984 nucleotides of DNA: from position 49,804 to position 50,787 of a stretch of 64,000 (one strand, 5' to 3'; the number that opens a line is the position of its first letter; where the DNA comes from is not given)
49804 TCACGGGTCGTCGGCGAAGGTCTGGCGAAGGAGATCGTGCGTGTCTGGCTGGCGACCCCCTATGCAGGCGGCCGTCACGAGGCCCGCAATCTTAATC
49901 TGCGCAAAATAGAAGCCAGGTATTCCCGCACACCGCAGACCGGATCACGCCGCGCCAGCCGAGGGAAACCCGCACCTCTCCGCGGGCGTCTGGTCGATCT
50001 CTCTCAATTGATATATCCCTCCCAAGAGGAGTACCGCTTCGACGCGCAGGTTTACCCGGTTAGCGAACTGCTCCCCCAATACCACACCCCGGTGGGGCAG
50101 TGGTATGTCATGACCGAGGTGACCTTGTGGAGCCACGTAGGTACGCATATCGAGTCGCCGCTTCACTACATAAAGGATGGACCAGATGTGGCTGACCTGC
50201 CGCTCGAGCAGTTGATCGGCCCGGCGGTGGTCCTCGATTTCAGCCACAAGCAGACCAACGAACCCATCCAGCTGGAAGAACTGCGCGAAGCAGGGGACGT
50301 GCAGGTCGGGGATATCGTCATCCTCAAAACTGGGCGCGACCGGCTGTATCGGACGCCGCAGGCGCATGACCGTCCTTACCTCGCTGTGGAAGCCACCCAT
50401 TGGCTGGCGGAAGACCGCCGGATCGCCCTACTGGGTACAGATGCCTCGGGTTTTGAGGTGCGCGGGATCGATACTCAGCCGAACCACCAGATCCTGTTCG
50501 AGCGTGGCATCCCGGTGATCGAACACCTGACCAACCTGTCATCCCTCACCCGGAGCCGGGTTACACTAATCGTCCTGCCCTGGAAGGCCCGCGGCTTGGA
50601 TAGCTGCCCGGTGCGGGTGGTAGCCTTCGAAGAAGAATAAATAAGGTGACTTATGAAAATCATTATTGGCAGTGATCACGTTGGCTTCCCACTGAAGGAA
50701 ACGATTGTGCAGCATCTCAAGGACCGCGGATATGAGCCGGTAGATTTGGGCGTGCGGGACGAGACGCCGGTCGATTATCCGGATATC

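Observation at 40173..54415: Thirteen co-oriented genes from ABC transporter to E2: ribose-like uptake and PPP enzymes fused to a dehydrogenase complex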

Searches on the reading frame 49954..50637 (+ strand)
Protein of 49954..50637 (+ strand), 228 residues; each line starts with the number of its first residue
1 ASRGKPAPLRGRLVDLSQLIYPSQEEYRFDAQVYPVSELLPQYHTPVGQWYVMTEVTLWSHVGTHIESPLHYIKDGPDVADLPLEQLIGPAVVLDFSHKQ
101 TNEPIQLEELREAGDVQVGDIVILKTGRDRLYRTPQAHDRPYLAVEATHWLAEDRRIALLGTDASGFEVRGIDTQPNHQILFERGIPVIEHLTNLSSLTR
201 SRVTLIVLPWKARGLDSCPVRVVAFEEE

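Call 16: find_related_loci(query=A1, collection=genome_contigs, flank=10000)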
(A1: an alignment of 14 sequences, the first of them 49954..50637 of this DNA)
Query A1 (228 aa) in genome_contigs; peptide patterns used: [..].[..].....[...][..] (x = any residue, [..] = any of these).
172 stretches matched a pattern; 155 encode a relative of the query (tblastn E <= 1e-3); the best 80 are kept; 80 distinct loci.
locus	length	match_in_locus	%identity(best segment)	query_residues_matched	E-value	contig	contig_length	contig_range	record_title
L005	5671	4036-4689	80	11-228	6e-116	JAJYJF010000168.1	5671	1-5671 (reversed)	MAG: Chloroflexi bacterium isolate DBS2-1.bin152 NODE_29272_length_5671_cov_3.155123, whole genome shotgun sequence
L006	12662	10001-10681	85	1-227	2e-131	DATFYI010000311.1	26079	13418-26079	MAG TPA_asm: Anaerolineaceae bacterium isolate SMAG_U9539 k141_100700, whole genome shotgun sequence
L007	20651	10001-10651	71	10-226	1e-108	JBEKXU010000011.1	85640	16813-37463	MAG: Anaerolineales bacterium isolate SPRUCE 659 SPRUCE_659_11, whole genome shotgun sequence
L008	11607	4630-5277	62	12-227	4e-89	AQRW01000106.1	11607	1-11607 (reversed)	Candidatus Aerophobus profundus SCGC AAA252-L23 A252L23DRAFT_contig_83_0.85_C, whole genome shotgun sequence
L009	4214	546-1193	59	12-227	1e-88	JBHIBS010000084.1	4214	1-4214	MAG: bacterium isolate K_1_bin.22 NODE_9235_length_4214_cov_13.744410, whole genome shotgun sequence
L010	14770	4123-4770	62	12-227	2e-88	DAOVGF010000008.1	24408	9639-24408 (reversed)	MAG TPA_asm: Candidatus Aerophobetes bacterium isolate CSMAG_1128 CSMAG_1128_k141_2088921_length_24408_cov_12.4147, whol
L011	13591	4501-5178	57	4-228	3e-86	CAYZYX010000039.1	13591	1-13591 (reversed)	MAG TPA_asm: uncultured Clostridia bacterium isolate binchicken_co19_596 genome assembly, contig: NODE_7514_length_13591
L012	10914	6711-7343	54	10-228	9e-77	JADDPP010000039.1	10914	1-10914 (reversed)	MAG: Rubrobacter sp. isolate LC5_2 AB19_LC5_1478_length_10923_cov_60, whole genome shotgun sequence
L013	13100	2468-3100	54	10-228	2e-76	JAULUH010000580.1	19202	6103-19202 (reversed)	MAG: Anaerolineae bacterium isolate P_ANAE NODE_5544_length_19202_cov_1.828362, whole genome shotgun sequence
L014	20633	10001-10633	53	10-228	8e-74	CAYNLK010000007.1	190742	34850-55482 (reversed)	MAG TPA_asm: uncultured Caldilineaceae bacterium isolate binchicken_co44_236 genome assembly, contig: NODE_77_length_190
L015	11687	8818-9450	54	10-228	7e-74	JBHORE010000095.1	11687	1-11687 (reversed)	MAG: Thermobaculum sp. isolate A0_9 coassembly_Ak141_281419, whole genome shotgun sequence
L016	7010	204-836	50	10-228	7e-73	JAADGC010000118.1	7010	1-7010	MAG: Chloroflexota bacterium isolate M_MetaBat97 contig-127_19145, whole genome shotgun sequence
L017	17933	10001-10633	51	10-228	5e-73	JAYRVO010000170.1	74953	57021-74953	MAG: Chloroflexota bacterium isolate NJ_NJASGE3bin.22 k141_1540536, whole genome shotgun sequence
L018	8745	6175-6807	52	10-228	8e-73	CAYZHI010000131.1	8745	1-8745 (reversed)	MAG TPA_asm: uncultured Caldilineaceae bacterium isolate binchicken_co58_133 genome assembly, contig: NODE_6257_length_8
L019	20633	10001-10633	53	10-228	2e-72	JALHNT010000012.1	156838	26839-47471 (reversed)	MAG: Anaerolineae bacterium isolate Bin_70_1 c_000000000666, whole genome shotgun sequence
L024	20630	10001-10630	51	11-228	1e-70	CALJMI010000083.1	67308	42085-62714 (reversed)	MAG: uncultured Caldilinea sp. isolate N1_Bin_METABAT__52_1 genome assembly, contig: c_000000024205, whole genome shotgu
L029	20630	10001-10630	52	11-228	2e-73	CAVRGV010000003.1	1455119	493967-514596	MAG: uncultured Chloroflexia bacterium isolate MFD05442.bin.2.324 genome assembly, contig: contig_23288, whole genome sh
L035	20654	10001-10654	52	12-226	7e-69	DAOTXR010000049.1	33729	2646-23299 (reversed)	MAG TPA_asm: Anaerolineae bacterium isolate H21_271 k133_164194, whole genome shotgun sequence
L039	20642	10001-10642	51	12-226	5e-68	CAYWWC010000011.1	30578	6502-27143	MAG TPA_asm: uncultured Anaerolineae bacterium isolate SRP077602_co7_465 genome assembly, contig: NODE_7323_length_30578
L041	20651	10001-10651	48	11-227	4e-67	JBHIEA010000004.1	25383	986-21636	MAG: bacterium isolate b3.sp2_bin.56 NODE_445_length_25383_cov_8.092822, whole genome shotgun sequence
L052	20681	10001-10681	45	11-228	9e-64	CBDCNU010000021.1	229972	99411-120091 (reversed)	MAG: Opitutales bacterium isolate 42708a05-d3cc-445b-9663-4ac609fa1cf6 genome assembly, contig: contig_21, whole genome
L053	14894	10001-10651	49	12-227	1e-63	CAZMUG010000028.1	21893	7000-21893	MAG TPA_asm: uncultured Gaiellales bacterium isolate SRP329715_co1_360 genome assembly, contig: NODE_3434_length_21893_c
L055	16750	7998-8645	46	12-226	1e-63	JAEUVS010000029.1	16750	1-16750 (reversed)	MAG: Chitinophagaceae bacterium isolate new MAG-387 k141_3073272, whole genome shotgun sequence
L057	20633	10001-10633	47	10-228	3e-63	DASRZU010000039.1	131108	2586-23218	MAG TPA_asm: Anaeromyxobacter sp. isolate SMAG_U14941 k141_2148007, whole genome shotgun sequence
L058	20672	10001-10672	45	11-225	9e-63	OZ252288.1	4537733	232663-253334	MAG: Opitutales bacterium isolate 77b9a5b9-e5ce-4918-89f9-dacbc23eed75 genome assembly, chromosome: 1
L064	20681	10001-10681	44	11-228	6e-62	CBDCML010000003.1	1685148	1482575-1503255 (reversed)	MAG: Opitutales bacterium isolate e0fc1690-48a8-4d2d-90c6-43be15898d10 genome assembly, contig: contig_3, whole genome s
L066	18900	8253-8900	45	12-225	1e-61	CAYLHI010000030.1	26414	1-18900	MAG TPA_asm: uncultured Pelolinea sp. isolate binchicken_co116_379 genome assembly, contig: NODE_1677_length_26414_cov_1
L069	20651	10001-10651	42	12-228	2e-61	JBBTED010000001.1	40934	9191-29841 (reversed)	MAG: Candidatus Firestonebacteria bacterium isolate H52-bin162_1 H52_bin162_1_000000000001, whole genome shotgun sequenc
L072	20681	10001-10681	45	11-228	7e-61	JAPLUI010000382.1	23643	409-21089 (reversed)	MAG: Verrucomicrobia bacterium isolate LacPavin_0419_WC70L_MAG_62_22 LacPavin_0419_WC70L_scaffold_83841, whole genome sh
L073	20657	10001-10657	48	12-228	1e-60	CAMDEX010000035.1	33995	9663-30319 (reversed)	MAG: Litorilinea aerophila isolate TH-08apr19-264 genome assembly, contig: TH-08apr19-C3188, whole genome shotgun sequen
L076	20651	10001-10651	43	11-226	4e-60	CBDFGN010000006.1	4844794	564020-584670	MAG: Cyclobacteriaceae bacterium isolate 8b4e553e-e984-452d-aaef-aea5a6f15c9e genome assembly, contig: contig_6, whole g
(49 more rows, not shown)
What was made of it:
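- They span Chloroflexota, Aerophobetes, Clostridia, Actinomycetes, Verrucomicrobiota, Victivallales, Bacteroidota, Planctomycetota, Omnitrophota, Firestonebacteria and Bathyarchaeia (call 16).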

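Call 24: search_solved_structures(query=window:49954-50637:+, max_evalue=0.01)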
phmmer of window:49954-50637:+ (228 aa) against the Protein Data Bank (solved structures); distinct sequences matched with E-value up to 0.01: 11.
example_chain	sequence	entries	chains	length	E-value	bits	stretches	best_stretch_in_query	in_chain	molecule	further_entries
1r61_A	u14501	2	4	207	3.6e-22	82.3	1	41-228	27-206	metal-dependent hydrolase | Hydrolase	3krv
8hmo_A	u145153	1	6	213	1.2e-19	74.1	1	41-225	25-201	Metal-dependent hydrolase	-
4cz1_A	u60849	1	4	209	5.9e-12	48.9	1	55-223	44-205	KYNURENINE FORMAMIDASE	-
4co9_A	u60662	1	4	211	6.1e-12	48.9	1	55-223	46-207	KYNURENINE FORMAMIDASE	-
5nnb_A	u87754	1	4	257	4.2e-11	46.1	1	45-225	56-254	isatin hydrolase A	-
5nna_A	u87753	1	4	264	4.6e-11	46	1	45-225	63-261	isatin hydrolase A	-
4cob_A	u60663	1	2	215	2.7e-10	43.5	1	55-223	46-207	KYNURENINE FORMAMIDASE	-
4cog_A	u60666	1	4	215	4.6e-08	36.2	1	52-223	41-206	KYNURENINE FORMAMIDASE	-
8f9x_A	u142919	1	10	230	1.2e-07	34.8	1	54-224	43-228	Cyclase family protein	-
5nmp_A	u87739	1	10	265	2.6e-07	33.7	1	12-225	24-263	Isatin hydrolase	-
4j0n_A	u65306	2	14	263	3.6e-05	26.7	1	47-225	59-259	Isatin hydrolase B | Putative uncharacterized protein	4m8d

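Call 33: search_protein_families(library=pfam, proteins=[L014:8745-9788:+, L024:10640-11347:+, L029:7322-8917:+, L073:14193-14981:+, L052:14041-15036:+, L014:6771-8732:+, L072:15132-16160:+, L058:2281-3765:+, L055:2337-4517:+, L076:6511-8208:+])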
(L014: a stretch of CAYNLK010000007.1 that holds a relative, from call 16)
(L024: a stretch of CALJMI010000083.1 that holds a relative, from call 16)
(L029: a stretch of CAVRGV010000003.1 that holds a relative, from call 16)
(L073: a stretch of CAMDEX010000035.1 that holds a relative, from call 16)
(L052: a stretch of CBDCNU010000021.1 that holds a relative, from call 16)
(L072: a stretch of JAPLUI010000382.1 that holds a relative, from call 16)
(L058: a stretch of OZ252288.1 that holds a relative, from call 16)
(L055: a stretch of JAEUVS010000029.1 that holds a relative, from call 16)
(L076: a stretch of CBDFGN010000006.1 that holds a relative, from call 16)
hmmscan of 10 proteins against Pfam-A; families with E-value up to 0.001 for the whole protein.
L014:8745-9788:+ (347 aa): 2 families
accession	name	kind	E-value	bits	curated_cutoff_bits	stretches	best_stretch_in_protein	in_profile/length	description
PF08544.19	GHMP_kinases_C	-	2.2e-14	54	21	1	243-318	2-80/85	GHMP kinases C terminal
PF00288.32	GHMP_kinases_N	-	2.3e-10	41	22.3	1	97-178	7-87/87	GHMP kinases N terminal domain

L024:10640-11347:+ (235 aa): 1 family
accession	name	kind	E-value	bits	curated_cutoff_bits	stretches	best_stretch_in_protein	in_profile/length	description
PF00834.25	Ribul_P_3_epim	-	5.6e-43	147.1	21.1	1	14-211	3-198/198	Ribulose-phosphate 3 epimerase family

L029:7322-8917:+ (531 aa): 3 families
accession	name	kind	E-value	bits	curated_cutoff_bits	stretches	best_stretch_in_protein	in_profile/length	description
PF13204.13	Apiosidase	-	3.2e-19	70.1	26.5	1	109-395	7-270/320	Apiosidase-like, catalytic domain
PF16586.11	DUF5060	-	3.9e-18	65.9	27.2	1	15-74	9-68/70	Domain of unknown function (DUF5060)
PF12904.13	Collagen_bind_2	-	4e-07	30.2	22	1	460-526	19-91/92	Putative collagen-binding domain of a collagenase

L073:14193-14981:+ (262 aa): 3 families
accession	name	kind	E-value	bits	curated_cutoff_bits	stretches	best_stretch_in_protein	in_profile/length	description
PF06560.17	GPI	-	1.1e-29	103.4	20.7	1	41-201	6-170/182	Glucose-6-phosphate isomerase (GPI)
PF00190.28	Cupin_1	-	9.1e-05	22.5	22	1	106-180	48-118/151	Cupin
PF07883.17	Cupin_2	-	0.00063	19.8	27.2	0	144-171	39-66/70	Cupin domain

L052:14041-15036:+ (331 aa): 3 families
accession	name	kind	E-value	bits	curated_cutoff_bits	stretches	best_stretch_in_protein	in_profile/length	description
PF00480.26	ROK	-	6.2e-43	147.8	22.9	1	6-315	2-289/294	ROK family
PF01869.26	BcrAD_BadFG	-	3.1e-05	24.1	31.5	0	6-67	1-65/271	BadF/BadG/BcrA/BcrD ATPase family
PF02685.22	Glucokinase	-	8.7e-05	22.1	22.1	0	130-276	125-270/314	Glucokinase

L014:6771-8732:+ (653 aa): 0 families

L072:15132-16160:+ (342 aa): 1 family
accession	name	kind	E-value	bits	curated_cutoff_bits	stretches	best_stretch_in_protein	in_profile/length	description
PF06379.18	RhaT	-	2.3e-18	67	27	1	2-335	4-338/344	L-rhamnose-proton symport protein (RhaT)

L058:2281-3765:+ (494 aa): 5 families
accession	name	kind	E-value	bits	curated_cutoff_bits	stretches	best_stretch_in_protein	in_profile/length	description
PF00884.28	Sulfatase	-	6.2e-57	193.6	25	1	29-379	1-301/301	Sulfatase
PF16347.10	SGSH_C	-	1.2e-07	32.5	29.3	1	336-427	10-109/154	N-sulphoglucosamine sulphohydrolase, C-terminal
PF01663.27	Phosphodiest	-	2.3e-06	27.9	23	1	195-322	144-224/342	Type I phosphodiesterase / nucleotide pyrophosphatase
PF14707.11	Sulfatase_C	-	3.3e-06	28.1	30.9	1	411-486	11-96/127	C-terminal region of aryl-sulfatase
PF02995.22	DUF229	-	0.00025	20.3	25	1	202-318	275-342/496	Protein of unknown function (DUF229)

L055:2337-4517:+ (726 aa): 2 families
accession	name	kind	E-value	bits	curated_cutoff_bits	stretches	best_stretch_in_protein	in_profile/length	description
PF02449.21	Glyco_hydro_42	-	6.8e-32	111.7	21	1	102-414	48-362/376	Beta-galactosidase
PF02836.23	Glyco_hydro_2_C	-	0.00041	20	21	1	72-201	35-141/302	Glycosyl hydrolases family 2, TIM barrel domain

L076:6511-8208:+ (565 aa): 3 families
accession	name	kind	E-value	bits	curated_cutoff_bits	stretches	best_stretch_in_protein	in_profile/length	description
PF00251.26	Glyco_hydro_32N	-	2.9e-38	132.6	22.1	2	86-203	1-122/307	Glycosyl hydrolases family 32 N-terminal domain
PF08244.19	Glyco_hydro_32C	-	1.6e-20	74.2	21.9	1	390-553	2-158/158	Glycosyl hydrolases family 32 C terminal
PF04616.20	Glyco_hydro_43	-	0.00068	19.5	32.2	1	203-298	9-84/288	Glycosyl hydrolases family 43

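Call 38: search_solved_structures(query=window:49954-50637:+, max_evalue=1e-9, show_alignments=5)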
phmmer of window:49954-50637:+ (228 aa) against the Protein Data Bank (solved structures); distinct sequences matched with E-value up to 1e-9: 7.
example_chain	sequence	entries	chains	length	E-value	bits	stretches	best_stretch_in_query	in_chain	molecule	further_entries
1r61_A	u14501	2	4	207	3.6e-22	82.3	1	41-228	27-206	metal-dependent hydrolase | Hydrolase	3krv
8hmo_A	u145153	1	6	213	1.2e-19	74.1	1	41-225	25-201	Metal-dependent hydrolase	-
4cz1_A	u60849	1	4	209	5.9e-12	48.9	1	55-223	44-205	KYNURENINE FORMAMIDASE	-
4co9_A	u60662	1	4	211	6.1e-12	48.9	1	55-223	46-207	KYNURENINE FORMAMIDASE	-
5nnb_A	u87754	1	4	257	4.2e-11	46.1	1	45-225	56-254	isatin hydrolase A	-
5nna_A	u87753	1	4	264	4.6e-11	46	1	45-225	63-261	isatin hydrolase A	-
4cob_A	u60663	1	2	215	2.7e-10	43.5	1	55-223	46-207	KYNURENINE FORMAMIDASE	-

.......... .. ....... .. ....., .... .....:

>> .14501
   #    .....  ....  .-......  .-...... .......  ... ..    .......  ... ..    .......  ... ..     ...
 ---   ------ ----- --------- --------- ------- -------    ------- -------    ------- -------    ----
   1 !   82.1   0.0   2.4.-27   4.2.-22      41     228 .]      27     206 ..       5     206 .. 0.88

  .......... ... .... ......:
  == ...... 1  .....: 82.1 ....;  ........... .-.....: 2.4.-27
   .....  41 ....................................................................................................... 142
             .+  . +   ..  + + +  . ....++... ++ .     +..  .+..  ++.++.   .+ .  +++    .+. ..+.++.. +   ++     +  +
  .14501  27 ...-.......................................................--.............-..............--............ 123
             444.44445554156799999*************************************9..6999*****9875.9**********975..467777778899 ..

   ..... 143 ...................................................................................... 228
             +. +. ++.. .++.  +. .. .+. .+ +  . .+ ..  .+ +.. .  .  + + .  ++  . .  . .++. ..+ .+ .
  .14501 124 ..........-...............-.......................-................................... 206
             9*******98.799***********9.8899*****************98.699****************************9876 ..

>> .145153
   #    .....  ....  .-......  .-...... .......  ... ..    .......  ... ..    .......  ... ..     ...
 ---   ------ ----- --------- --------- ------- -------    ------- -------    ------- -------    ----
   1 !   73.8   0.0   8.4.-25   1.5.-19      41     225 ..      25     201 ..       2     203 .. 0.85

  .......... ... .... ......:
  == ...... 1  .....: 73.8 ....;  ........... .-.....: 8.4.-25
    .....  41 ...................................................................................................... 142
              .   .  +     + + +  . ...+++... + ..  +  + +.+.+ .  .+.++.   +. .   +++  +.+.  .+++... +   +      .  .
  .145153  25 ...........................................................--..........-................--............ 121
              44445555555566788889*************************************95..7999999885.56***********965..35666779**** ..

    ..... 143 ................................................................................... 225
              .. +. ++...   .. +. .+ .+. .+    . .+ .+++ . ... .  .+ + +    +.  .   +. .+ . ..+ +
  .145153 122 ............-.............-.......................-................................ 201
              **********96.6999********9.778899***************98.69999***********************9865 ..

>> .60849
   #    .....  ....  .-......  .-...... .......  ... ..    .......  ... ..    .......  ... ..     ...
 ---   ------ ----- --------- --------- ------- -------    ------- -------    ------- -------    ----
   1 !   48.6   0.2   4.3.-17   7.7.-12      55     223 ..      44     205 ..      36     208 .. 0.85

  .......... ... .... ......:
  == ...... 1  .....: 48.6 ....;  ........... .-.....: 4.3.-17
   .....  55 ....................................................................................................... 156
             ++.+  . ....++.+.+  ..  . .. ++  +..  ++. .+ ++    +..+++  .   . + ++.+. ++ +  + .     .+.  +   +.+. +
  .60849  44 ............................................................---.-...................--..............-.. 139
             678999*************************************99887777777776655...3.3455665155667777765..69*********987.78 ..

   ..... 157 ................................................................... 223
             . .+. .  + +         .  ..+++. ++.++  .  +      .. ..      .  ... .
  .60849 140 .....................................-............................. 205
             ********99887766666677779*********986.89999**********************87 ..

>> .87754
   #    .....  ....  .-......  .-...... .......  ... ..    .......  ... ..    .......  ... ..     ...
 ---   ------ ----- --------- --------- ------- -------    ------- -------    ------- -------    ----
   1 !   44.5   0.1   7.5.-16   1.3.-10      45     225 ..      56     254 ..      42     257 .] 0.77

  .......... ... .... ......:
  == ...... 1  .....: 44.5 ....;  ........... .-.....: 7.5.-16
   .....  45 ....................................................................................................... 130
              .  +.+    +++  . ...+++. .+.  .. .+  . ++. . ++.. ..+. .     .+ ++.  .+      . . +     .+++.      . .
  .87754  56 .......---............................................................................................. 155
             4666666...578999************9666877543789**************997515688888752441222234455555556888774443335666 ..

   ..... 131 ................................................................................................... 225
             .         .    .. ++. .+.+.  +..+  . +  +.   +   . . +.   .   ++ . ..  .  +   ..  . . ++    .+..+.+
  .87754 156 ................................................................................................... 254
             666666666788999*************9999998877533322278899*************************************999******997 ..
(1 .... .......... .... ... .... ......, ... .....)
